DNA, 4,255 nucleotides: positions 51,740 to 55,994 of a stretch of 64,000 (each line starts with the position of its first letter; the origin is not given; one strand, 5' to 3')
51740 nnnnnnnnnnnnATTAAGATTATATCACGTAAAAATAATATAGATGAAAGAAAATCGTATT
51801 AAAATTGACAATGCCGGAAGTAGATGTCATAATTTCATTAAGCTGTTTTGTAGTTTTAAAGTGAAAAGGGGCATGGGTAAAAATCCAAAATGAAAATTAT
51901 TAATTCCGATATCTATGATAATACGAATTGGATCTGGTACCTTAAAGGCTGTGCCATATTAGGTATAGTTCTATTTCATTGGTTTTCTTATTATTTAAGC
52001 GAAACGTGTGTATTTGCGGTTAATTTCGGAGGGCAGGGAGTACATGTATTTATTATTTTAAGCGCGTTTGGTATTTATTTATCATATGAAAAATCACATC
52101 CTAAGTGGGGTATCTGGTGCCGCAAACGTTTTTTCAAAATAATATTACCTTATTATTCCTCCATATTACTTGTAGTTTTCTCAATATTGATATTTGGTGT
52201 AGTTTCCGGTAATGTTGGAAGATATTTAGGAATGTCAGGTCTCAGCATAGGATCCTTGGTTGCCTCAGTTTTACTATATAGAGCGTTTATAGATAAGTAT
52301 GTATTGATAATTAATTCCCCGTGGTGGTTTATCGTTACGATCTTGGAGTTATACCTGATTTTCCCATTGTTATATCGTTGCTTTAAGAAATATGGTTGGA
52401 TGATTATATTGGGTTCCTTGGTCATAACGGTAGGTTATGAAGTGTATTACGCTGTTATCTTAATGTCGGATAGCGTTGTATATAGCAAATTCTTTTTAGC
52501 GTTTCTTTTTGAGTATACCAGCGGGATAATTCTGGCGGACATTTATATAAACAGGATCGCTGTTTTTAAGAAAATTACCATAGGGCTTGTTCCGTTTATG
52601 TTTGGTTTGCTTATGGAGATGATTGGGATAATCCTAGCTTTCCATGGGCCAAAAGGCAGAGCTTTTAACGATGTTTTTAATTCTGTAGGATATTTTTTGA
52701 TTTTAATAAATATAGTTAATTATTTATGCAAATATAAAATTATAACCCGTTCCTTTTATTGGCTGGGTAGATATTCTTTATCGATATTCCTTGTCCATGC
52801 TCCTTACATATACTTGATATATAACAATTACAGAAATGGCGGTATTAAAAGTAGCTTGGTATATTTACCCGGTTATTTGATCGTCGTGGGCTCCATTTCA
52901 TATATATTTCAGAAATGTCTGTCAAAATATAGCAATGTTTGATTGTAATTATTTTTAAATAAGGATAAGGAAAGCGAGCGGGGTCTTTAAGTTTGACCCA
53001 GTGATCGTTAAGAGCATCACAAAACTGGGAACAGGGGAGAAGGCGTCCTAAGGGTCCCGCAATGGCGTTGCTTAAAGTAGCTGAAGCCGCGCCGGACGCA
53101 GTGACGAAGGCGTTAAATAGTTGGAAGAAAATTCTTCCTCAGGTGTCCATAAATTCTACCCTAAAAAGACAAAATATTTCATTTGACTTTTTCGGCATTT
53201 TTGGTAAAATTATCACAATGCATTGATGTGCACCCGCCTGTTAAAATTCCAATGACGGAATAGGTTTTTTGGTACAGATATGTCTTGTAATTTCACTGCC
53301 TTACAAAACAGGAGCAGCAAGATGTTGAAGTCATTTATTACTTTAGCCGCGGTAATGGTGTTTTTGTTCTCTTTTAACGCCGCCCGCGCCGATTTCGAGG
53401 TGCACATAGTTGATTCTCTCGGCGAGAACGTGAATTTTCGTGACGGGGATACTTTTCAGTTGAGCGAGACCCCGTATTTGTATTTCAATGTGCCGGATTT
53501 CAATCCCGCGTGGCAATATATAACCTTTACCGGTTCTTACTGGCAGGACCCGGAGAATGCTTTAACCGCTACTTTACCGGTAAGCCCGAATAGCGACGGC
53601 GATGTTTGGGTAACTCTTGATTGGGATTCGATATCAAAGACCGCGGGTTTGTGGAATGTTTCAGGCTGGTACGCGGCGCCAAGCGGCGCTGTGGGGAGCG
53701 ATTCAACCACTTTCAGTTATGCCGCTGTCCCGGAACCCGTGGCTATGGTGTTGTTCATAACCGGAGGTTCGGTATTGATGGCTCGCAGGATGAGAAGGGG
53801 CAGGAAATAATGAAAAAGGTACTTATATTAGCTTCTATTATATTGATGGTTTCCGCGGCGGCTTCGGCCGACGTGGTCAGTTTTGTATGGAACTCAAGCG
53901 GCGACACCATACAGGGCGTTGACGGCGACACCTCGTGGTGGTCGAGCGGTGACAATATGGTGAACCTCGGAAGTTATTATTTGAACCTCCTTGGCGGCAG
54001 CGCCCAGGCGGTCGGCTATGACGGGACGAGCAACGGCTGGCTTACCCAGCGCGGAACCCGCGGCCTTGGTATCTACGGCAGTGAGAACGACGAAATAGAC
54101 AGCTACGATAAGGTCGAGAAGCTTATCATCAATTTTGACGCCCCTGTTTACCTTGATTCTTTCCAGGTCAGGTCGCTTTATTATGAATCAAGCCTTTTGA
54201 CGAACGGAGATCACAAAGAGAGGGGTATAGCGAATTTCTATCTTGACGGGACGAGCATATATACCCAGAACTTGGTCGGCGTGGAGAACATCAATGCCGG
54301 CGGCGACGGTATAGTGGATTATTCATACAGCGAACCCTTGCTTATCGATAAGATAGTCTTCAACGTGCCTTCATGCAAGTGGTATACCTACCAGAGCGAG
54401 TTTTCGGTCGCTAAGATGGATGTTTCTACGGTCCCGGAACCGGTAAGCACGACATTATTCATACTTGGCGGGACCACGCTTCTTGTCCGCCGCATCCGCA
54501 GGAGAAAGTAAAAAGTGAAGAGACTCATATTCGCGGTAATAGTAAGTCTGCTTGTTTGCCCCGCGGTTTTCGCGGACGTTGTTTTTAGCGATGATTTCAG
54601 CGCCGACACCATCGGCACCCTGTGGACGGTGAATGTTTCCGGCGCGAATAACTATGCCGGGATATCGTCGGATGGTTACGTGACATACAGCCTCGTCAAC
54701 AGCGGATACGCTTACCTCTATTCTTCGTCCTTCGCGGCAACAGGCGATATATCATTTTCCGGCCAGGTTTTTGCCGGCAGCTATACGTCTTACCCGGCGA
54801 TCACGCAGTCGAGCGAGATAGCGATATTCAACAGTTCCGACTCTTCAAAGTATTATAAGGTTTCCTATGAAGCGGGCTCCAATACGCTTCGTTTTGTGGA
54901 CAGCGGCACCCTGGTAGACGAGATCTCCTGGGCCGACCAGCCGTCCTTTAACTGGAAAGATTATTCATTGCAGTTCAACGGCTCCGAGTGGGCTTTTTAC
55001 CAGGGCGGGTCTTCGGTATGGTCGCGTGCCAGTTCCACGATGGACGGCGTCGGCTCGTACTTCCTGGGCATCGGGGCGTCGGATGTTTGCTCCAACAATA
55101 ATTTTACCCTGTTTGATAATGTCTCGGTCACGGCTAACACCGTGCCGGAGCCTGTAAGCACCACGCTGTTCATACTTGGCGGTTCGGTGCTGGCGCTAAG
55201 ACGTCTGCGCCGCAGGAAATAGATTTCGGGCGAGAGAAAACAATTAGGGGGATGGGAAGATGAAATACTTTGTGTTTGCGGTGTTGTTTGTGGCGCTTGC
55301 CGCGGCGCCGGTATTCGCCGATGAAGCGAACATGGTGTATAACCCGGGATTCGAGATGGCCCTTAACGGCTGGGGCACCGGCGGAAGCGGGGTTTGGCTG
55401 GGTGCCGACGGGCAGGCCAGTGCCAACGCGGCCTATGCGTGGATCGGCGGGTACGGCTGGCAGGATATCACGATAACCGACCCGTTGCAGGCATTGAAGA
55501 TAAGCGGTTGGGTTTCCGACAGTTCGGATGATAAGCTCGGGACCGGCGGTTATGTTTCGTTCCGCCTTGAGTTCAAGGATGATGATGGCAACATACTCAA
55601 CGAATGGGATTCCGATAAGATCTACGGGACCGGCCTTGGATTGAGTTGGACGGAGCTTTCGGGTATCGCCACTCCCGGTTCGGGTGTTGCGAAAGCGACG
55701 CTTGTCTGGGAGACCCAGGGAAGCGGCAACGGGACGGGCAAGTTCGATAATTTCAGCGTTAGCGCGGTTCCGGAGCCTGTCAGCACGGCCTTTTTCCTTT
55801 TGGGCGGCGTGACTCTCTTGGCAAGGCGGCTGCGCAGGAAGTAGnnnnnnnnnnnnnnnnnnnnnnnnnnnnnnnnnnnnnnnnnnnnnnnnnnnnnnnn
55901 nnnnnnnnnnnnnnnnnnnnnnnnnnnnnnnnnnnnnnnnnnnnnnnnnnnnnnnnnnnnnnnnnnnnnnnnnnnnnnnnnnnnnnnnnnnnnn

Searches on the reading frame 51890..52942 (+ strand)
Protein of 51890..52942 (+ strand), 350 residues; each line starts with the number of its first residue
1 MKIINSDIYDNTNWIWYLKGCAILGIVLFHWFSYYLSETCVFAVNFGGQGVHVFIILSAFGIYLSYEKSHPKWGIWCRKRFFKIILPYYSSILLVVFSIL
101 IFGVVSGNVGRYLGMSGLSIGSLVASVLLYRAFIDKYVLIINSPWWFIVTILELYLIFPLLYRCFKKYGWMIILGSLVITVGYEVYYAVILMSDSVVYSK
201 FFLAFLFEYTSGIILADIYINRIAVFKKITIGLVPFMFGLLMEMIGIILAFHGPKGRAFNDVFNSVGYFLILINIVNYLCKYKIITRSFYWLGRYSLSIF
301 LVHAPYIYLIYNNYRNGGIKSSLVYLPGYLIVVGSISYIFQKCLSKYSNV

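Call 9: search_protein_families(library=pfam, proteins=[window:51890-52942:+])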
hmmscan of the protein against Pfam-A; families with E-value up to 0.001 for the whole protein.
window:51890-52942:+ (350 aa): 1 family
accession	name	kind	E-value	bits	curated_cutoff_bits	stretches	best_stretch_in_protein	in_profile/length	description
PF01757.29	Acyl_transf_3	-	1.7e-23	83.7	31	1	13-339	2-323/326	Acyltransferase domain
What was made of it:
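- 51890..52942 (+): Separate low-GC islet: Acyl_transf_3 (putative O-acyltransferase). PF01757, E 1.7e-23 (call 9).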

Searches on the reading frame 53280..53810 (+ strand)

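Call 9: search_protein_families(library=pfam, proteins=[window:53280-53810:+])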
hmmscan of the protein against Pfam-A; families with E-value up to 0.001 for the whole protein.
window:53280-53810:+ (176 aa): 0 families

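Call 37: search_protein_families(library=ncbifam, proteins=[window:53280-53810:+], max_evalue=0.01)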
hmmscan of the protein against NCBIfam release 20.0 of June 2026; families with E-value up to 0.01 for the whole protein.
window:53280-53810:+ (176 aa): 3 families
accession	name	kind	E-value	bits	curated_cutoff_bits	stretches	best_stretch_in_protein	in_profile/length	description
NF038126.1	PEP_CTERM_FxDxF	subfamily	0.00021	21.6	50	1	43-170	37-164/165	FxDxF family PEP-CTERM protein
NF033554.9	floc_PepA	equivalog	0.0039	17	80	0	123-173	216-260/261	flocculation-associated PEP-CTERM protein PepA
NF038129.1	PEP_NF038129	equivalog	0.0072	16.2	65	0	137-173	153-193/194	NF038129 family PEP-CTERM protein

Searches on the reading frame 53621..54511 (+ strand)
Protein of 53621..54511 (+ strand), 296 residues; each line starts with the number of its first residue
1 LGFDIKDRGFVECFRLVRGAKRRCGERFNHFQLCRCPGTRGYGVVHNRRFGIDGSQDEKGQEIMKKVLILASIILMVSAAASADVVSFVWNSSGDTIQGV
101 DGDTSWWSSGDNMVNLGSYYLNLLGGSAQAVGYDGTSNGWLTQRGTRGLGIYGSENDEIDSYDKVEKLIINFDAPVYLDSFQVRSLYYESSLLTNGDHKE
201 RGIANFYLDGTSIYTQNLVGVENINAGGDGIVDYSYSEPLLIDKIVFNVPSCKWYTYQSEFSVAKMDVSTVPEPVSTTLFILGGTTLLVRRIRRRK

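Call 9: search_protein_families(library=pfam, proteins=[window:53621-54511:+])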
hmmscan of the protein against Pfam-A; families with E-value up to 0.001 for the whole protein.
window:53621-54511:+ (296 aa): 0 families

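Call 37: search_protein_families(library=ncbifam, proteins=[window:53621-54511:+], max_evalue=0.01)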
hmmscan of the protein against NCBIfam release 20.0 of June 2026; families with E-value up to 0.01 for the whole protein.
window:53621-54511:+ (296 aa): 3 families
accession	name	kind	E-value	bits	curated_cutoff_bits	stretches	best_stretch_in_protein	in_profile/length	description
NF041927.1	Xrt_dep_XDP1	equivalog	1.3e-05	25.3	125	1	74-188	4-120/242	exosortase-dependent surface protein XDP1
NF038120.1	PEP_CTERM_QFxxD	subfamily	0.0004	20.3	80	1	252-293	173-213/215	NF038120 family PEP-CTERM protein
NF038118.1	PEP_CTERM_CCXG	equivalog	0.0035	17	90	1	259-294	164-199/199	CCXG family PEP-CTERM protein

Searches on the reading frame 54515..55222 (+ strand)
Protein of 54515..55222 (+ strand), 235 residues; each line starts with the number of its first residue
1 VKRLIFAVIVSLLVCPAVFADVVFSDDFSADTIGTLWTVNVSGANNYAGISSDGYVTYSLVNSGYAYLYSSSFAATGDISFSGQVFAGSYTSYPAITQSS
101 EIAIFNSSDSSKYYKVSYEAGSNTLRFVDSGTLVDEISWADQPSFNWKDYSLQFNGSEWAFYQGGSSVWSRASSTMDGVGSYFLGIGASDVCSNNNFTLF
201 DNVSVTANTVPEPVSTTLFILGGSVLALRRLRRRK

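Call 9: search_protein_families(library=pfam, proteins=[window:54515-55222:+])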
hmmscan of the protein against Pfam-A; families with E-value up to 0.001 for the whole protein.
window:54515-55222:+ (235 aa): 0 families

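Call 37: search_protein_families(library=ncbifam, proteins=[window:54515-55222:+], max_evalue=0.01)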
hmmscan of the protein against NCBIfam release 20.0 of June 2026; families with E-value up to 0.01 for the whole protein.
window:54515-55222:+ (235 aa): 5 families
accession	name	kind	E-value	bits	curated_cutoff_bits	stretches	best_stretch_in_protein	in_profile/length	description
NF038120.1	PEP_CTERM_QFxxD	subfamily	0.0003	20.7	80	1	195-234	181-215/215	NF038120 family PEP-CTERM protein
NF038118.1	PEP_CTERM_CCXG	equivalog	0.0016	18.1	90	1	194-233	160-199/199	CCXG family PEP-CTERM protein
NF038124.1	PEP_CTERM_TLD_A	exception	0.002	17.7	100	0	205-234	208-235/235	PEP_CTERM-anchored TLD domain-containing protein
NF038125.1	PEP_CTERM_THxN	subfamily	0.0064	16.1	85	0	193-235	207-246/246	THxN family PEP-CTERM protein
TIGR02595.1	PEP_CTERM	domain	0.0082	16.9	16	0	210-233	1-24/24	PEP-CTERM sorting domain-containing protein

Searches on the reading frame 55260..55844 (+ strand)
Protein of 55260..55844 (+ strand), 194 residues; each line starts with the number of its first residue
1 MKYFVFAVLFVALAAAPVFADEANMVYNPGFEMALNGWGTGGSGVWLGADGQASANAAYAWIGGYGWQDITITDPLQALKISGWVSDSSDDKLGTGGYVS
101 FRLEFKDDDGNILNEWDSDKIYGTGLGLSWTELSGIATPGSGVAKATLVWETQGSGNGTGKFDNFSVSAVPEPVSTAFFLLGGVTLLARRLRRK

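Call 9: search_protein_families(library=pfam, proteins=[window:55260-55844:+])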
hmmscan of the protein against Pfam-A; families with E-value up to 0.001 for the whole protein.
window:55260-55844:+ (194 aa): 0 families

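Call 37: search_protein_families(library=ncbifam, proteins=[window:55260-55844:+], max_evalue=0.01)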
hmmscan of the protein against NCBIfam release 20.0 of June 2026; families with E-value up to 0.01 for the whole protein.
window:55260-55844:+ (194 aa): 5 families
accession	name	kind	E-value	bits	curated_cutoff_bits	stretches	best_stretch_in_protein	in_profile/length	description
NF038129.1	PEP_NF038129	equivalog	1.4e-05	25.1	65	1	95-194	96-194/194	NF038129 family PEP-CTERM protein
NF038120.1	PEP_CTERM_QFxxD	subfamily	4.4e-05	23.5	80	1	158-191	181-214/215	NF038120 family PEP-CTERM protein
NF038124.1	PEP_CTERM_TLD_A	exception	0.0038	16.8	100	1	160-193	201-233/235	PEP_CTERM-anchored TLD domain-containing protein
NF038126.1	PEP_CTERM_FxDxF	subfamily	0.0046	17.2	50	0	164-193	136-164/165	FxDxF family PEP-CTERM protein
NF038118.1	PEP_CTERM_CCXG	equivalog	0.0056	16.4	90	1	159-193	160-199/199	CCXG family PEP-CTERM protein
